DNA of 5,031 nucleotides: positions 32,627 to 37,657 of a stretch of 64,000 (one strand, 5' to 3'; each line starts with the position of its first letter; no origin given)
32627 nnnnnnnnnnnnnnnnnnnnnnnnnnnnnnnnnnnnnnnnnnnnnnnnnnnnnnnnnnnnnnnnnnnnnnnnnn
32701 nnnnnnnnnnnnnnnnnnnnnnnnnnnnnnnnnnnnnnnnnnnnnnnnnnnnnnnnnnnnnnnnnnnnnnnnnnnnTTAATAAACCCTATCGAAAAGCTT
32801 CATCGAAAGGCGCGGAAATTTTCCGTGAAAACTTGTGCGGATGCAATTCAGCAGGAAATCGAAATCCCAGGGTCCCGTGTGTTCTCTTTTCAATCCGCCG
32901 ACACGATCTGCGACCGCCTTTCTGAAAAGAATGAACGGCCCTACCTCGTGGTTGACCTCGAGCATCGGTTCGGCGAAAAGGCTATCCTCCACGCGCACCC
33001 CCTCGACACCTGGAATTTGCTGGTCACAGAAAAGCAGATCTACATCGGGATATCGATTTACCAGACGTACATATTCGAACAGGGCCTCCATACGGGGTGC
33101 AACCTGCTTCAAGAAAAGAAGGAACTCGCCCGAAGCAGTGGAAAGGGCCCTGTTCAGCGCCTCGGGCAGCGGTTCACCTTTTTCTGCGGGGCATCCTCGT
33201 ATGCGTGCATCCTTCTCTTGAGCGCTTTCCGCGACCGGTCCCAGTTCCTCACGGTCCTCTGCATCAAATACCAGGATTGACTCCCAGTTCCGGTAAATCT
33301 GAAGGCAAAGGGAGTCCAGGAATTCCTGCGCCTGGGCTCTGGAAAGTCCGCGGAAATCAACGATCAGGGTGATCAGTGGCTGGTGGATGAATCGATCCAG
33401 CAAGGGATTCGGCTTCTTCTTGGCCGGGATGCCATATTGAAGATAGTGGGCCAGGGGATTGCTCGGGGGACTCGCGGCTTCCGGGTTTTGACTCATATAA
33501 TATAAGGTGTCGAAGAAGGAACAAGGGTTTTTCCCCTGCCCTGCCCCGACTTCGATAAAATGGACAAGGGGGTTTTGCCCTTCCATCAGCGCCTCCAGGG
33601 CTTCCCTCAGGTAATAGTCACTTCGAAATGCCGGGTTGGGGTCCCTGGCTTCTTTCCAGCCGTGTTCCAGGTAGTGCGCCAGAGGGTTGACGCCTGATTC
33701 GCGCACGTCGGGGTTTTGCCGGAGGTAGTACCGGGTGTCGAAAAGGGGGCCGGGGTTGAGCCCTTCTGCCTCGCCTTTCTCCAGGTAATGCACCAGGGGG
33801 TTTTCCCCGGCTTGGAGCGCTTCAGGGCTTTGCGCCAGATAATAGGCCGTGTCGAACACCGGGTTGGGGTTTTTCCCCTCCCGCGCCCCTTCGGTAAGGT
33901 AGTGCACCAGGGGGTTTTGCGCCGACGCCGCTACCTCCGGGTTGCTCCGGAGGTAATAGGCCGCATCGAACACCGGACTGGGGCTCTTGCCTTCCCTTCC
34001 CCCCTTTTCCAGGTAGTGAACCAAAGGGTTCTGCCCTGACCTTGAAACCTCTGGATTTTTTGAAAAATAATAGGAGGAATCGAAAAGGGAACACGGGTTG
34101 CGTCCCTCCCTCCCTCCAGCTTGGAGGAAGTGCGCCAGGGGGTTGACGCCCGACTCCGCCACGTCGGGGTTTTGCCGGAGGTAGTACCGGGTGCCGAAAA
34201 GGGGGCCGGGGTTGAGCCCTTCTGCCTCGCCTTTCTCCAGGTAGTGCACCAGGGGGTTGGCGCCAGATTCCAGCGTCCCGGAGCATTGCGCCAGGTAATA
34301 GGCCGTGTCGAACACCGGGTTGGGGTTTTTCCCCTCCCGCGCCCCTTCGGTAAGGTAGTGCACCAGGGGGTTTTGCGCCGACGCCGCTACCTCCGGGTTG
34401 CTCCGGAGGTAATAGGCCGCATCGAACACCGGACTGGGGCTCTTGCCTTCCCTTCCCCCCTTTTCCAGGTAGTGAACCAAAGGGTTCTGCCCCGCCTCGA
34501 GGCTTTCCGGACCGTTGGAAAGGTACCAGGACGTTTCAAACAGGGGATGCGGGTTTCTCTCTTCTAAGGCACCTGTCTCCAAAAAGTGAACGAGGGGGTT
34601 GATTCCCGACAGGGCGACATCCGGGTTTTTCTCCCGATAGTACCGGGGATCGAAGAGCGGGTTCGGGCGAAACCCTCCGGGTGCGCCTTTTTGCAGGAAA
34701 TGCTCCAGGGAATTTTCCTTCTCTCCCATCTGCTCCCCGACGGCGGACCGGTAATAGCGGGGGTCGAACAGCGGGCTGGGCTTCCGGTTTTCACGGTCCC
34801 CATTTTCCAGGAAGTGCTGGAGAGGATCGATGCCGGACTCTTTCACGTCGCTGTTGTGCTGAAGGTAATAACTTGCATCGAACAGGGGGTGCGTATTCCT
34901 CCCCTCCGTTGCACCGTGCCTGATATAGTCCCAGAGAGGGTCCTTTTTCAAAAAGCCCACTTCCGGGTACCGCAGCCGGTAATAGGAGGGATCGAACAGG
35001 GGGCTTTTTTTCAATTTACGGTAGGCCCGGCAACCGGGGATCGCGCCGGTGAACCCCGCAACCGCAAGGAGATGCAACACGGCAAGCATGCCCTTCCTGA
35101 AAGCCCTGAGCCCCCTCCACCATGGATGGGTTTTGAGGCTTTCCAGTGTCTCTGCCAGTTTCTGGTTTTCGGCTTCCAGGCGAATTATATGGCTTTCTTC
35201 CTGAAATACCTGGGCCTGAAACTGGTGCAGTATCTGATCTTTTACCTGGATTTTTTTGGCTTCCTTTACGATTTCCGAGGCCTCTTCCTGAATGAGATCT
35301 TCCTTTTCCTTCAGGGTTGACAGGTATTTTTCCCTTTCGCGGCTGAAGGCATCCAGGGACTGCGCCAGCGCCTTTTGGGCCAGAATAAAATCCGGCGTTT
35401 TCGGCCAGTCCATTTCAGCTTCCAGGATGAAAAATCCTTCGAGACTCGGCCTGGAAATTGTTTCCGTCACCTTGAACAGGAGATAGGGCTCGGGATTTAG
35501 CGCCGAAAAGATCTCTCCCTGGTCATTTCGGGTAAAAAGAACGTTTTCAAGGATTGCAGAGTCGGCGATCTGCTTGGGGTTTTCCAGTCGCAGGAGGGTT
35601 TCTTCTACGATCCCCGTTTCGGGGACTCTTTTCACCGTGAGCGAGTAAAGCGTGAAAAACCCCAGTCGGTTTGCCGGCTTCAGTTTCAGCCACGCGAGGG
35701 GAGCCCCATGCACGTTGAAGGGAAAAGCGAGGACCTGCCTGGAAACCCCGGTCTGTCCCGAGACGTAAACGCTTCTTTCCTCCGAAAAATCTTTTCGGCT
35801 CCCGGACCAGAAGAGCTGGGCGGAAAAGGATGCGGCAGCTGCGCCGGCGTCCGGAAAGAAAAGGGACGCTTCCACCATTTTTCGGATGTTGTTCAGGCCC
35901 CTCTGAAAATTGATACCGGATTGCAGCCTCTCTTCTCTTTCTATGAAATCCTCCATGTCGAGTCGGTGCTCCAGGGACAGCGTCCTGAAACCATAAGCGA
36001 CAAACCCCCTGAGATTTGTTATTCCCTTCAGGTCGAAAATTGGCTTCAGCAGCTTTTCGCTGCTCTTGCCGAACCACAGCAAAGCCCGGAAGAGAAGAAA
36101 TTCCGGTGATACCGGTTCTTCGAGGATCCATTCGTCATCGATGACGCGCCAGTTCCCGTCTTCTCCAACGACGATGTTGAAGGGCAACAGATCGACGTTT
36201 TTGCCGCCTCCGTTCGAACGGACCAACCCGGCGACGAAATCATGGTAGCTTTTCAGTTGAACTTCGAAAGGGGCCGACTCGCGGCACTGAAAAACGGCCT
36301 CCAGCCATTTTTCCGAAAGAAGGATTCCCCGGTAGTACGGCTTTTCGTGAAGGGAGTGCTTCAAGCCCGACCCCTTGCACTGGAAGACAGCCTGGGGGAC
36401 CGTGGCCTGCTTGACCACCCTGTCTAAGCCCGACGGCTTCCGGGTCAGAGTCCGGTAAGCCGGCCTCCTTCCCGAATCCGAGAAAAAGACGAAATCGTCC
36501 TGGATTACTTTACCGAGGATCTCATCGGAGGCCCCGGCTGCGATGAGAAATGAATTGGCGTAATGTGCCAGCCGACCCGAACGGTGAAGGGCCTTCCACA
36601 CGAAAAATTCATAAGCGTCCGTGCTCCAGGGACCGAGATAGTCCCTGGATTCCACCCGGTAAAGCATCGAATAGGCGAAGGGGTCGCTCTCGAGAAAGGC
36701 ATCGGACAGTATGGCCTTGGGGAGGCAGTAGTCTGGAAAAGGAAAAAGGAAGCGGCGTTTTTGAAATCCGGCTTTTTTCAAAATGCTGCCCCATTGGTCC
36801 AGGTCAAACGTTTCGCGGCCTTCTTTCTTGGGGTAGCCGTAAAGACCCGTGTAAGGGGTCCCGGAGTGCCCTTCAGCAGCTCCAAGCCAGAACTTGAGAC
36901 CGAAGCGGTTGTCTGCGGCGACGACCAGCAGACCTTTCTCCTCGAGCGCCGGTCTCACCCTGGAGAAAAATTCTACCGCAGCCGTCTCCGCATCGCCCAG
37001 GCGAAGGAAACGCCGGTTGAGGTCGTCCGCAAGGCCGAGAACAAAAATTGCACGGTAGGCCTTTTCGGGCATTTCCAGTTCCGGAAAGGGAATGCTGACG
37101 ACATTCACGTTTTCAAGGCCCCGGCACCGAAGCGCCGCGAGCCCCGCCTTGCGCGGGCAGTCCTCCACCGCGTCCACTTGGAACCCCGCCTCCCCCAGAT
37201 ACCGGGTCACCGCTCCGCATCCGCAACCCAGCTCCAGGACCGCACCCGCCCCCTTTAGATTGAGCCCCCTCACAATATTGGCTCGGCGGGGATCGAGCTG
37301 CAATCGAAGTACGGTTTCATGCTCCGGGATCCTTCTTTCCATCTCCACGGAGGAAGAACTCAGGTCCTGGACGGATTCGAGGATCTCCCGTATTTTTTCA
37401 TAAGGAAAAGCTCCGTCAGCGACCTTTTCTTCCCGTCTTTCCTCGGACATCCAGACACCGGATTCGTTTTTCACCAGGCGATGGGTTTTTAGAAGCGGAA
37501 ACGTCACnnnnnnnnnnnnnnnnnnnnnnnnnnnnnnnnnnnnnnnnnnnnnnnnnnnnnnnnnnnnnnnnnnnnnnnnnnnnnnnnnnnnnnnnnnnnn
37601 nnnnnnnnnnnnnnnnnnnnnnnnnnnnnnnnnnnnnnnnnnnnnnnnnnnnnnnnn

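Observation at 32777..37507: WbdD-like methyltransferase/kinase head fused to a coiled coil, a 14-repeat array and a catalytically dead GT2: a candidate single-polypeptide chain terminator/ruler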

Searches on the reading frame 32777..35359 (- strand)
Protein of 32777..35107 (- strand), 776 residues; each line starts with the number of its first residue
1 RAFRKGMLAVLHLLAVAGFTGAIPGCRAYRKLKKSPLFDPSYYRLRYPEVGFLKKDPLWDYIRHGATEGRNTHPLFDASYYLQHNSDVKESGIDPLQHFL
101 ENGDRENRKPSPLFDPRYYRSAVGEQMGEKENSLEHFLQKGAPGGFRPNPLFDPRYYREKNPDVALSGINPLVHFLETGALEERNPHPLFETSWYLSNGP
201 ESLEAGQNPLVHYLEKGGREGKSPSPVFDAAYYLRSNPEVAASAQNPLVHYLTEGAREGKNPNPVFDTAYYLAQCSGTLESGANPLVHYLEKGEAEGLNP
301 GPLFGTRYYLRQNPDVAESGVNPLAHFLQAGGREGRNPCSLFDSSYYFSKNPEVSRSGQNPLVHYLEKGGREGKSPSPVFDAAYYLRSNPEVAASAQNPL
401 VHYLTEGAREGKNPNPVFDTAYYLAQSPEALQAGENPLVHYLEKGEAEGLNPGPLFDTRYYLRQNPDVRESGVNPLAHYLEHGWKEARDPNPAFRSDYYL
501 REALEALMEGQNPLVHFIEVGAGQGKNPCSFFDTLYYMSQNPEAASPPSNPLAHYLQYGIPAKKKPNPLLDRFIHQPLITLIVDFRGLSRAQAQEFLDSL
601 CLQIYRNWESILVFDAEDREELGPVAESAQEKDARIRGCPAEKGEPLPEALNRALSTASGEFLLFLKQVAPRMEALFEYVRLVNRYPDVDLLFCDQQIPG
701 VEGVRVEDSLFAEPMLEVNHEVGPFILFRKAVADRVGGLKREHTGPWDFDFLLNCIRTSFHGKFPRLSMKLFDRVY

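Call 47: find_homologous_proteins(query=window:32777-35107:-, max_evalue=0.001)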
Query window:32777-35107:- (776 aa): 7215 proteins with E <= 0.001 among 8000 candidates; the best 120 are listed.
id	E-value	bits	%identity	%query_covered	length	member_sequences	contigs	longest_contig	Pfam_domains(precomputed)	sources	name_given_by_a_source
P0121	1.3e-293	995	42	93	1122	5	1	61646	PF10111.15,PF13641.13,PF00535.33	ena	-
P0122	1.0e-288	978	36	93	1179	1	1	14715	PF13632.13,PF10111.15,PF13641.13,PF00535.33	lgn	-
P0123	1.4e-248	846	41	94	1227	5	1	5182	PF10111.15,PF13641.13,PF00535.33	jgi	jgi:glycosyltransferase involved in cell wall biosynthesis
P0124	5.9e-228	777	46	66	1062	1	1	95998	PF10111.15,PF13641.13,PF00534.27,PF13579.13,PF13439.13,PF00535.33,PF17878.9,PF20706.4,PF13692.13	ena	-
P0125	1.3e-213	730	42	96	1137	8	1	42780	PF13632.13,PF10111.15,PF13641.13,PF00535.33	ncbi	-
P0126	1.5e-213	730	41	93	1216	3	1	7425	PF13632.13,PF10111.15,PF13641.13,PF00535.33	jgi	-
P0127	2.3e-209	716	36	91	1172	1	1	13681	PF00535.33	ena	-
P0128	1.6e-206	707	43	93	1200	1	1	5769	PF10111.15,PF13506.14,PF13641.13,PF00535.33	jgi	jgi:O-antigen biosynthesis protein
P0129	1.5e-201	690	43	67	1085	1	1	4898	PF10111.15,PF13641.13,PF00534.27,PF13524.13,PF00535.33,PF13692.13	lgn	-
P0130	2.2e-197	676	41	64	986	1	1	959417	-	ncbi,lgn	-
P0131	2.2e-193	663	43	71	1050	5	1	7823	PF05045.18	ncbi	-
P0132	2.3e-193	663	44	71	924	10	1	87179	PF14307.13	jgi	-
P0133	3.5e-193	662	43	60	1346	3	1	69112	PF13641.13,PF00535.33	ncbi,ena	-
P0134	8.1e-190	651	37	87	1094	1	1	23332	PF00535.33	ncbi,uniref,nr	ncbi:glycosyltransferase [Methylobacterium sp. J-026]|uniref:glycosyltransferase n=1 Tax=Methylobact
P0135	1.9e-189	650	38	91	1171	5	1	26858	-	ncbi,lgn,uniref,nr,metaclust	ncbi:hypothetical protein SAMN02799636_05809 [Methylobacterium sp. 275MFSha3.1]|uniref:hypothetical 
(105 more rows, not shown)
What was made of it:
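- The transporter genes may simply lie elsewhere on the 556-kb contig (call 47).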

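Call 63: predict_structure(alignment_id=A2)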
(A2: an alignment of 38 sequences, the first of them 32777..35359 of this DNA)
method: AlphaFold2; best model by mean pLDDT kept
length: 860 residues; sequences in the alignment: 38
mean_pLDDT: 85.7   pTM: 0.75
mean pLDDT of the five models: 85.7, 85.8, 83.6, 83.3, 83.2
residues with pLDDT >= 90: 502; 70-90: 228; 50-70: 97; < 50: 33
segments of 3 or more residues with pLDDT < 50: 103-105, 557-560, 781-794, 858-860
pLDDT, mean of each block of 10 residues (from residue 1): 65 78 79 73 73 75 75 64 62 59 56 89 94 92 93 94 96 94 95 96 93 92 95 96 96 96 96 97 90 95 96 98 96 97 97 94 89 95 97 95 96 96 97 97 97 97 97 97 97 96 91 91 94 91 93 65 52 56 57 81 94 94 93 91 90 86 93 87 89 92 87 92 88 92 93 82 87 77 40 49 63 90 88 84 67 48
secondary structure, 60 per line:
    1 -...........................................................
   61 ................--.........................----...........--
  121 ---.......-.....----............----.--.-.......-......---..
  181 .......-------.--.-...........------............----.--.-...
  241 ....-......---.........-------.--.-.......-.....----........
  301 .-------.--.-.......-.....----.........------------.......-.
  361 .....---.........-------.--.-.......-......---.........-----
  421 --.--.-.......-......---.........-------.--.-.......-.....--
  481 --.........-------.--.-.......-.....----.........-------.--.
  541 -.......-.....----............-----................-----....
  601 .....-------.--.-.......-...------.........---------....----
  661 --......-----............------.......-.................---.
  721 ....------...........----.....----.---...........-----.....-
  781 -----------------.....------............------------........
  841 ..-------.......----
elements in order (helices of 4 or more, strands of 3 or more residues): H2-76 H79-103 H108-118 H124-130 H132-136 H141-152 H162-168 H170-175 H179-187 H200-210 H217-228 H238-244 H246-251 H255-263 H276-282 H284-288 H293-301 H314-320 H322-326 H331-339 H352-358 H360-365 H369-377 H390-396 H398-403 H407-415 H428-434 H436-441 H445-453 H466-472 H474-478 H483-491 H504-510 H512-516 H521-529 H542-548 H550-554 H559-570 H576-591 H597-605 H618-624 H635-643 H653-656 E663-668 H674-685 E692-698 H700-716 E720-724 H731-741 E746-750 H759-769 E775-779 H798-802 E809-813 H814-820 H833-842 E850-852
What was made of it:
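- The coiled coil, a hallmark of ruler-type terminators, is retained (call 63).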

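Call 65: fold_search(model_id=the predicted structure, library=pdb)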
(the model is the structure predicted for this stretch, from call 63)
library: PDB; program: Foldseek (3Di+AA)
matches with E <= 10: 1254; with E <= 0.001: 179
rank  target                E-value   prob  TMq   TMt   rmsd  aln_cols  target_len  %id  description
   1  6yv7_B                1.1e-07  1.00  0.19  0.45   3.8       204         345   20  Mannosyltransferase PcManGT from Pyrobaculum calidifontis (released 2020-07-22)
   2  6p61_B                3.6e-07  1.00  0.18  0.71   4.6       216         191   15  Structure of a Glycosyltransferase from Leptospira borgpetersenii serovar Hardjo-bovis (strain JB197) (released 2019-07-10)
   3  6yv7_A                4.0e-07  1.00  0.20  0.46   3.6       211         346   19  Mannosyltransferase PcManGT from Pyrobaculum calidifontis (released 2020-07-22)
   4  6p61_C                9.4e-07  1.00  0.17  0.71   4.6       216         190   15  Structure of a Glycosyltransferase from Leptospira borgpetersenii serovar Hardjo-bovis (strain JB197) (released 2019-07-10)
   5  6h1j_B                1.1e-06  1.00  0.19  0.49   5.3       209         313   15  TarP native (released 2018-09-26)
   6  5tzi                  1.2e-06  1.00  0.19  0.47   5.0       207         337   18  Crystal structure of S. aureus TarS 1-349 (released 2017-01-04)
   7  8vh8_D                1.4e-06  1.00  0.19  0.30   7.0       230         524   16  Crystal structure of heparosan synthase 2 from Pasteurella multocida at 2.85 A (released 2024-09-04)
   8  6h1j_C                1.7e-06  1.00  0.19  0.49   4.9       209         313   15  TarP native (released 2018-09-26)
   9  5tz8_A                1.7e-06  1.00  0.19  0.29   5.1       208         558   20  Crystal structure of S. aureus TarS (released 2017-01-04)
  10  8vh8_A                2.0e-06  1.00  0.19  0.30   5.5       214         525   15  Crystal structure of heparosan synthase 2 from Pasteurella multocida at 2.85 A (released 2024-09-04)
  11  5hea_A                3.2e-06  1.00  0.19  0.54   4.2       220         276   20  CgT structure in hexamer (released 2016-08-31)
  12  6hnq_B                3.6e-06  1.00  0.19  0.48   5.8       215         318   15  TarP-6RboP-(CH2)6NH2 (released 2018-10-24)
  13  5tzk                  3.6e-06  1.00  0.18  0.42   6.0       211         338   20  Crystal structure of S. aureus TarS 1-349 in complex with UDP (released 2017-01-04)
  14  8viw_A                3.7e-06  1.00  0.18  0.28   4.5       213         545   16  Cryo-EM structure of heparosan synthase 2 from Pasteurella multocida with polysaccharide in the GlcNAc-T active site (released 2024-07-24)
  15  6h4m_H                3.7e-06  1.00  0.19  0.49   5.5       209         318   16  TarP-UDP-GlcNAc-3RboP (released 2018-09-26)
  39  1qg8                  7.3e-06  1.00  0.17  0.53   5.6       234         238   13  NATIVE (MAGNESIUM-CONTAINING) SPSA FROM BACILLUS SUBTILIS (released 2000-04-21)
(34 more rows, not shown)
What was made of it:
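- On Active GT2 (GT-A) glycosyltransferases: Foldseek top hits are PcManGT, TarP, TarS and SpsA, with about 205-215 aligned columns and E 1e-7 to 1e-5 (call 65).
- Checked: It has a GT-A fold (calls 63, 65).
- Tried and rejected: The top 50 Foldseek hits for the C-terminal half were all GT-A enzymes (call 65).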

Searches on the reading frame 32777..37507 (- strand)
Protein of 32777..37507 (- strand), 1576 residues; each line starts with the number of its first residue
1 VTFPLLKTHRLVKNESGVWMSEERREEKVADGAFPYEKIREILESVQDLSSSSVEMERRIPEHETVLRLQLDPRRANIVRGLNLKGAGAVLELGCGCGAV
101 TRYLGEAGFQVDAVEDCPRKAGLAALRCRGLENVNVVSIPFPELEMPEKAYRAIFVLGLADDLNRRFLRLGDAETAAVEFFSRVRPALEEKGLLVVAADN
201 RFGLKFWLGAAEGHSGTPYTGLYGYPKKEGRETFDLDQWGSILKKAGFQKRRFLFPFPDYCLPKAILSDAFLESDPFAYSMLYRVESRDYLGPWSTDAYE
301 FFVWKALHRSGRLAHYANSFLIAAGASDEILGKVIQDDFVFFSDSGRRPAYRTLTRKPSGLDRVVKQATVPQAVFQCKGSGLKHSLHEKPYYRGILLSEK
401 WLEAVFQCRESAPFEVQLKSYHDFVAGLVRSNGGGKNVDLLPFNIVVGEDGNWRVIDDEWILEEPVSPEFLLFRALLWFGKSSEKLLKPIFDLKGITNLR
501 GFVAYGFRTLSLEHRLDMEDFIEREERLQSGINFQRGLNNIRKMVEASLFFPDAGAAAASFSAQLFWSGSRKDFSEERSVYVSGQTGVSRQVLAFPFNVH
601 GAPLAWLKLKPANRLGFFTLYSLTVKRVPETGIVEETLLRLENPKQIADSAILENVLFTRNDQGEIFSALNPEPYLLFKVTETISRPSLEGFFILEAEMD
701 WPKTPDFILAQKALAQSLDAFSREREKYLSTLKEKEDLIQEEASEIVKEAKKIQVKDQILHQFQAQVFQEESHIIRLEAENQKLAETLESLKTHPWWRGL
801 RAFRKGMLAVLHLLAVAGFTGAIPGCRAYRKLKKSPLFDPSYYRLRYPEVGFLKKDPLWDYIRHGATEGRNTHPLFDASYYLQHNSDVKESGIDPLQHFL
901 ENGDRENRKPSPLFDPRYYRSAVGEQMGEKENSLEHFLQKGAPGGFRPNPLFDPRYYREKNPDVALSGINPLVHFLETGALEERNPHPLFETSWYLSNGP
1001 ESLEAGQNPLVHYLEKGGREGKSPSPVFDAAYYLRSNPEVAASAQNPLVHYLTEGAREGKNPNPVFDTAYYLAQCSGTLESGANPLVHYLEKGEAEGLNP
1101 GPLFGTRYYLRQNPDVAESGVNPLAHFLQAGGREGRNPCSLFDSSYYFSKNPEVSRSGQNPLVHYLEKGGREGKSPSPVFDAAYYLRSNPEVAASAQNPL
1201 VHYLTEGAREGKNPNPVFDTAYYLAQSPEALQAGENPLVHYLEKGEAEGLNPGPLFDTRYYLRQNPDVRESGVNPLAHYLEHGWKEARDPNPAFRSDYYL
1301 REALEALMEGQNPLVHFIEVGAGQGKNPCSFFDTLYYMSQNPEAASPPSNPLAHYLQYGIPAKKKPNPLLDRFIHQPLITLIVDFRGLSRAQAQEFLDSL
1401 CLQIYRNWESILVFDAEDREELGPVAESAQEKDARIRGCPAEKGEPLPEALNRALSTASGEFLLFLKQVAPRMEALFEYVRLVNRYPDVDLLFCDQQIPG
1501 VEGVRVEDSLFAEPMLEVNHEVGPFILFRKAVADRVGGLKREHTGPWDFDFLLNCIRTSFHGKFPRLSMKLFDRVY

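Call 5: search_protein_families(library=pfam, proteins=[window:32777-37507:-], max_evalue=0.1)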
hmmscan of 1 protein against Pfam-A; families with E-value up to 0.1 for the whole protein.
window:32777-37507:- (1576 aa): 7 families
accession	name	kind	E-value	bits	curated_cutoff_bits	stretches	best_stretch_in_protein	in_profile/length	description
PF00535.33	Glycos_transf_2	-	7.6e-07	29.6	23.3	1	1394-1466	14-85/168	Glycosyl transferase family 2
PF13649.12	Methyltransf_25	-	0.00041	21.4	27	1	90-158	1-72/97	Methyltransferase domain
PF13489.12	Methyltransf_23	-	0.00085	19.5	27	1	85-249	21-160/164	Methyltransferase domain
PF00398.26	RrnaAD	-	0.04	13.4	24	1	77-150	21-94/263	Ribosomal RNA adenine dimethylase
PF03848.20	TehB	-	0.043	13.7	20.4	1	75-116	19-60/193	Tellurite resistance protein TehB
PF08241.18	Methyltransf_11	-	0.049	14.7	21.2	0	91-158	1-68/95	Methyltransferase domain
PF08242.18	Methyltransf_12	-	0.084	14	30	0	91-154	1-69/98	Methyltransferase domain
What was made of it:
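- Checked: Pfam methyltransferase hits cover aa 85-249 but fall below the gathering scores (call 5). Pfam GT2 scores 29.6 bits and the match stops at profile position 85 of 168 (call 5).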

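Call 6: search_protein_families(library=ncbifam, proteins=[window:32777-37507:-], max_evalue=0.1)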
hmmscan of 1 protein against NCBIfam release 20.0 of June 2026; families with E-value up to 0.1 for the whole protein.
window:32777-37507:- (1576 aa): 13 families
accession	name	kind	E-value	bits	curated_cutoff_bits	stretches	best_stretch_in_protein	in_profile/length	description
NF000499.2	Erm23S_rRNA_broad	equivalog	3.8e-05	23.2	212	1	77-152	14-89/244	23S ribosomal RNA methyltransferase Erm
NF053739.1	GlytfEpsEBac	equivalog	0.00015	20.8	450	1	1394-1464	17-87/265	glycosyltransferase EpsE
NF047683.1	TeichurnBiosyTuaG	equivalog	0.00023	20.9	400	1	1376-1467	5-94/252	teichuronic acid biosynthesis protein TuaG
NF000468.1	Erm37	exception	0.0004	20.4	350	1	75-154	21-97/179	23S rRNA (adenine(2058)-N(6))-methyltransferase Erm(37)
NF008405.0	PRK11207.1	equivalog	0.0011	18.5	218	1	70-119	14-63/198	tellurite resistance methyltransferase TehB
NF043040.1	corrin_prot_MT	hypoth_equivalog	0.003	17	180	1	76-151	32-111/216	corrinoid protein-associated methyltransferase CpaM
TIGR00755.1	ksgA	equivalog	0.01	15.1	171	1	76-125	19-68/256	16S rRNA (adenine(1518)-N(6)/adenine(1519)-N(6))-dimethyltransferase RsmA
NF041820.1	daptide_MTase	equivalog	0.013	15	175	1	87-116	37-66/243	daptide-type RiPP biosynthesis methyltransferase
NF008686.0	PRK11705.1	equivalog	0.016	14.3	400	1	78-159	159-237/383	cyclopropane fatty acyl phospholipid synthase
NF045667.1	MTase_DVU1556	equivalog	0.021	14.3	155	0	83-131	19-68/213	DVU_1556 family methyltransferase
TIGR00477.1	tehB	equivalog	0.037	13.3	219.5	1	80-119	67-106/238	tellurite resistance methyltransferase TehB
NF000058.2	Erm41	exception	0.043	13.7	350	1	76-152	21-96/173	23S rRNA (adenine(2058)-N(6))-methyltransferase Erm(41)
NF008992.0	PRK12335.1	equivalog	0.044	12.9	303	1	76-115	112-151/289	SAM-dependent methyltransferase TehB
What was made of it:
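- Tried and rejected: Pfam and NCBIfam gave nothing (calls 5, 6).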
